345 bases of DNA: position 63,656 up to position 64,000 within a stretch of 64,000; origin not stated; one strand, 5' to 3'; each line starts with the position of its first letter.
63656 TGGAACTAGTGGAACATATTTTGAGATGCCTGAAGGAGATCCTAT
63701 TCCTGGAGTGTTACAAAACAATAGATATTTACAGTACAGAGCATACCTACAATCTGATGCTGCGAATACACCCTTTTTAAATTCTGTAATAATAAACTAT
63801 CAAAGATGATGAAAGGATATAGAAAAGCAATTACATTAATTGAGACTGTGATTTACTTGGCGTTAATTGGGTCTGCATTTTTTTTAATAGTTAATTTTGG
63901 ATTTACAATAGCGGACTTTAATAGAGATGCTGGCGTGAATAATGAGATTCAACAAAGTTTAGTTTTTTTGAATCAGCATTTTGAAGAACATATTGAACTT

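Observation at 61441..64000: Chain of three or more minor pilin-like genes, including a 642-aa pilin-anchored LVIVD beta-propeller protein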

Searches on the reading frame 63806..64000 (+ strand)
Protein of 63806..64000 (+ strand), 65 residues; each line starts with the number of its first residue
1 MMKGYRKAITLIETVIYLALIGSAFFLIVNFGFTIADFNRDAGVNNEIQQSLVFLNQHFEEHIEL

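Call 5: search_protein_families(library=pfam, proteins=[window:63806-64000:+], max_evalue=1)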
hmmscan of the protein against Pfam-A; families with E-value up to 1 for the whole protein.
window:63806-64000:+ (65 aa): 1 family
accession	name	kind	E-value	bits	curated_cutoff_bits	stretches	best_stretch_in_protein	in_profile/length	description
PF07963.17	N_methyl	-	0.12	12.5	21.2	1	6-22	4-20/27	Prokaryotic N-terminal methylation motif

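Call 6: search_protein_families(library=ncbifam, proteins=[window:63806-64000:+], max_evalue=1)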
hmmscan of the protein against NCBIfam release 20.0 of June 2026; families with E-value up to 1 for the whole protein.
window:63806-64000:+ (65 aa): 1 family
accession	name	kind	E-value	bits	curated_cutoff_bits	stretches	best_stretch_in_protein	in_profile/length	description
NF041002.1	pilin_ComGF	equivalog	0.038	14.2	80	1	7-61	2-54/139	competence type IV pilus minor pilin ComGF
